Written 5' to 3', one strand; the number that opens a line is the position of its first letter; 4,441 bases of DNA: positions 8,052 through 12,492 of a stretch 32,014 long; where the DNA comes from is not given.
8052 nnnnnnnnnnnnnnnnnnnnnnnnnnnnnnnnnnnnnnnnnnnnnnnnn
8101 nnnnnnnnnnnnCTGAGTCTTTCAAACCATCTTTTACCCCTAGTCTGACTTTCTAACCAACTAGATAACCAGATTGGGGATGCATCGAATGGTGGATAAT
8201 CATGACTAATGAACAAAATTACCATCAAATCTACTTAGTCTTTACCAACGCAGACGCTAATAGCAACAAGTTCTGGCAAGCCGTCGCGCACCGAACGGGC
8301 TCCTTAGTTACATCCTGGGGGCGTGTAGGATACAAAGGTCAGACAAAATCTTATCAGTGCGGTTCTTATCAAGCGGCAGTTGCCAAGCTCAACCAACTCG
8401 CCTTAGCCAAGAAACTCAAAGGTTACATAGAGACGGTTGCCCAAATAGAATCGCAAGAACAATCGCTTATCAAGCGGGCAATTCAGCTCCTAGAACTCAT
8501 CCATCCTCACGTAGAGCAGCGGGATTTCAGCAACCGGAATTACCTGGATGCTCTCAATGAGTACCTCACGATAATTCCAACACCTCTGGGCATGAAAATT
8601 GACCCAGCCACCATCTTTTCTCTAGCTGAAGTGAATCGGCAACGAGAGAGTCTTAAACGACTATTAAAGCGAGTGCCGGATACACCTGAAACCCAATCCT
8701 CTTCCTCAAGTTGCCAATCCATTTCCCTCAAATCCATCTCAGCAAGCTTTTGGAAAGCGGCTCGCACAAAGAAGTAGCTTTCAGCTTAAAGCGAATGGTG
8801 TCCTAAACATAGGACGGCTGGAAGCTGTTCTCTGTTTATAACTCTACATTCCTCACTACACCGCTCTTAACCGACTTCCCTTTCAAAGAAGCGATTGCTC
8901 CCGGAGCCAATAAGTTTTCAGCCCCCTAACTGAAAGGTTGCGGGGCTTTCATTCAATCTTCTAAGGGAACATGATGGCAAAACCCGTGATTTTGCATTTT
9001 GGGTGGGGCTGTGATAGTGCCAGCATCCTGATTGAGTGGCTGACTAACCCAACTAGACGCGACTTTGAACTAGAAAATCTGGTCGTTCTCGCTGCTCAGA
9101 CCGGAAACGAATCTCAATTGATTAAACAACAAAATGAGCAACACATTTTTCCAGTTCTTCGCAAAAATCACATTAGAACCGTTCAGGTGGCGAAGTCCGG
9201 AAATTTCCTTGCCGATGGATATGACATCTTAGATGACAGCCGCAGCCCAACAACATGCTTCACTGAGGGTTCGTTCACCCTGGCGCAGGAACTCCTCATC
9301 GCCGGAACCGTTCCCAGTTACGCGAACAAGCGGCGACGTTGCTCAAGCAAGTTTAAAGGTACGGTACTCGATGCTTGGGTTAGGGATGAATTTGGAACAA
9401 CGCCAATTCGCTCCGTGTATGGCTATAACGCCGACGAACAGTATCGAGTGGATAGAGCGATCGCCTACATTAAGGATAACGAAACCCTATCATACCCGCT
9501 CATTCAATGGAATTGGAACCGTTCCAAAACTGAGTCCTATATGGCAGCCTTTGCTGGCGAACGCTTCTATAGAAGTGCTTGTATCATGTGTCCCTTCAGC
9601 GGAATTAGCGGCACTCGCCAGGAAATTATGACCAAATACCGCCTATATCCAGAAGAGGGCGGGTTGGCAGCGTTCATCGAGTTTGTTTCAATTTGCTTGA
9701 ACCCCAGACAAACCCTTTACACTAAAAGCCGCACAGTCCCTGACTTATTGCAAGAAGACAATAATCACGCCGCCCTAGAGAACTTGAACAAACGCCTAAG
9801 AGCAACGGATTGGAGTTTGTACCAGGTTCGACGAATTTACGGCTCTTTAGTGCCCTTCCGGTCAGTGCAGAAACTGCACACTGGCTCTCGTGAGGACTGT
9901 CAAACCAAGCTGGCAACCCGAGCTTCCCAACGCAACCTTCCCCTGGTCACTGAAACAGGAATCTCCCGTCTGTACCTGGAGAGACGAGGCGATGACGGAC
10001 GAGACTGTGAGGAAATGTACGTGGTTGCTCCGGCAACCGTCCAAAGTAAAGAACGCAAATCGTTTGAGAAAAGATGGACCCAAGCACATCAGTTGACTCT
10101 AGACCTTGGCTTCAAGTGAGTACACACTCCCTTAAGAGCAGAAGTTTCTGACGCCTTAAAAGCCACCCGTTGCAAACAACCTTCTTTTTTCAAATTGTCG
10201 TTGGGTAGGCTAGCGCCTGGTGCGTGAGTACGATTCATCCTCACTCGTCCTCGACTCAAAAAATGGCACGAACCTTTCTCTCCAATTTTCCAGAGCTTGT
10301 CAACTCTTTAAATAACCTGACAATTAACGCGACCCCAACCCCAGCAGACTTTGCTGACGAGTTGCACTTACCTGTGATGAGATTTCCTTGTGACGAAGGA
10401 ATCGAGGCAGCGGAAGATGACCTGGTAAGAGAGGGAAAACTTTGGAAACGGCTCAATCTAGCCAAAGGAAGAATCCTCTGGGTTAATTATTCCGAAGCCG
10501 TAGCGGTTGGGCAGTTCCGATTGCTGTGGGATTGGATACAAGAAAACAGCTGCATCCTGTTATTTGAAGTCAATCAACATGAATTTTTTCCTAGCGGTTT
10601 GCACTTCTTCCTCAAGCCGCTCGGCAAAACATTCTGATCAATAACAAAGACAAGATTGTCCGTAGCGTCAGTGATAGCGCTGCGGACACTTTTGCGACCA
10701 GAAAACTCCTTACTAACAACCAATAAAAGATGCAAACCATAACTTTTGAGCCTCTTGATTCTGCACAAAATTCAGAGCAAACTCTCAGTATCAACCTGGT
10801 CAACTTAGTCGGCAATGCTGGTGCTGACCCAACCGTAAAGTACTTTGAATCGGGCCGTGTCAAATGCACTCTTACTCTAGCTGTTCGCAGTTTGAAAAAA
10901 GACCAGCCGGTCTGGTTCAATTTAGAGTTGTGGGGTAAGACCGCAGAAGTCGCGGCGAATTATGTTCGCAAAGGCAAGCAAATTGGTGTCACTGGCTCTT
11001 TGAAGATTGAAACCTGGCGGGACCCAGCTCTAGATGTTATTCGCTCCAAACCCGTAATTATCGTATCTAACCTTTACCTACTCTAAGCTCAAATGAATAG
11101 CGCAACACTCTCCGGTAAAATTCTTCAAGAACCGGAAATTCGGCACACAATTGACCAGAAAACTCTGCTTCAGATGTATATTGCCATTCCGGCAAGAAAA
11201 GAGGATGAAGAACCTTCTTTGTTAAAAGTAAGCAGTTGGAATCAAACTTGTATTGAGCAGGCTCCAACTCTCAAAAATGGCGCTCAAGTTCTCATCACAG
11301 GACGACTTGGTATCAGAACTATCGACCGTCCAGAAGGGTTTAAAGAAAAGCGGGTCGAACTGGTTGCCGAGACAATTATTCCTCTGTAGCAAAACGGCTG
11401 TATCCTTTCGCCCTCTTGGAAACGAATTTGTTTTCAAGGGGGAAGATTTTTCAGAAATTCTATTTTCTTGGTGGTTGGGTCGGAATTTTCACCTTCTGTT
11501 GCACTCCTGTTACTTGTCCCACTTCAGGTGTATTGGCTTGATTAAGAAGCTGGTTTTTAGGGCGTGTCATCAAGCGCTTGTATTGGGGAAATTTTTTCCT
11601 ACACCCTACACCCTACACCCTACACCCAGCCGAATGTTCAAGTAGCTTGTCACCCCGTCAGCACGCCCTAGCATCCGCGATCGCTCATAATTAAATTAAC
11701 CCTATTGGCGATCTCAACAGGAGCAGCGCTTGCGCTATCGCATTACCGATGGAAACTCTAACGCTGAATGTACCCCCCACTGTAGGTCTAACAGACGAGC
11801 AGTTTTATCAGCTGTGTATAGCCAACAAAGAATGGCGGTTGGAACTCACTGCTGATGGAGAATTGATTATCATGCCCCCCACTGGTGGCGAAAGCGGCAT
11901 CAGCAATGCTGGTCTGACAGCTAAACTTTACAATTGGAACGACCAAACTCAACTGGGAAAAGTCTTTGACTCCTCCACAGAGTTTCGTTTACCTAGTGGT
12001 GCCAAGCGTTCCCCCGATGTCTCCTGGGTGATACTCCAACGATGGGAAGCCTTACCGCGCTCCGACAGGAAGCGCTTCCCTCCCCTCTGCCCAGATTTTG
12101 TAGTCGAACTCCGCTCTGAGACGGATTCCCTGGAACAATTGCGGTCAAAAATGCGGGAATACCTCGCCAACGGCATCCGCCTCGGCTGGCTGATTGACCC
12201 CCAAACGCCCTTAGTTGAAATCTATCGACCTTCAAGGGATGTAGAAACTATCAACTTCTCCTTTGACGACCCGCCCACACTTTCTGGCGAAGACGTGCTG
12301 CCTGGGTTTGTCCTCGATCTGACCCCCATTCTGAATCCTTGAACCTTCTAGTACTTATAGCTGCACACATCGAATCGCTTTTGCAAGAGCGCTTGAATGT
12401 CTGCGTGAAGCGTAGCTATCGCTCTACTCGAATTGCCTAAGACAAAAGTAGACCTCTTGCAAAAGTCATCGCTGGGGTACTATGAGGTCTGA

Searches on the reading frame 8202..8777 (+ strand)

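Call 76: search_protein_families(library=pfam, proteins=[window:8202-8777:+], max_evalue=0.0001)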
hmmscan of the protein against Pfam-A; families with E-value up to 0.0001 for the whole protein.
window:8202-8777:+ (191 aa): 2 families
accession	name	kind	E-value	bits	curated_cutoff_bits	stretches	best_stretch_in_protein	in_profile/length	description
PF05406.20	WGR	-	4.5e-16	59.2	22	1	9-78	2-75/79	WGR domain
PF02877.19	PARP_reg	-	8.7e-06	26.3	26.8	1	87-155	41-110/135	Poly(ADP-ribose) polymerase, regulatory domain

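Call 78: search_protein_families(library=padloc, proteins=[window:8202-8777:+], max_evalue=0.001)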
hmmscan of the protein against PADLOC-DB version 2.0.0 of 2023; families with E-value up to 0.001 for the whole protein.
window:8202-8777:+ (191 aa): 0 families

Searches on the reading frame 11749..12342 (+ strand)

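Call 6: search_protein_families(library=pfam, proteins=[window:11749-12342:+], max_evalue=0.01)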
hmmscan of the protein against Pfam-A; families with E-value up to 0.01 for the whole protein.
window:11749-12342:+ (197 aa): 1 family
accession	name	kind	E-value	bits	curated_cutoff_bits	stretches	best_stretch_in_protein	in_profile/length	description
PF05685.18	Uma2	-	1.2e-48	165.3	27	1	17-191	2-171/172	Putative restriction endonuclease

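Call 9: search_protein_families(library=padloc, proteins=[window:11749-12342:+], max_evalue=0.01)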
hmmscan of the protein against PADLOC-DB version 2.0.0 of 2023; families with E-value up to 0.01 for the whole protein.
window:11749-12342:+ (197 aa): 2 families
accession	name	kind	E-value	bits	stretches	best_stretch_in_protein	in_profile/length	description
PDLC04833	PDC-S03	-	5.1e-11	40.4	1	26-159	35-169/207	-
PDLC04832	PDC-S03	-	5.3e-07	27.6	1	18-165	13-156/188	-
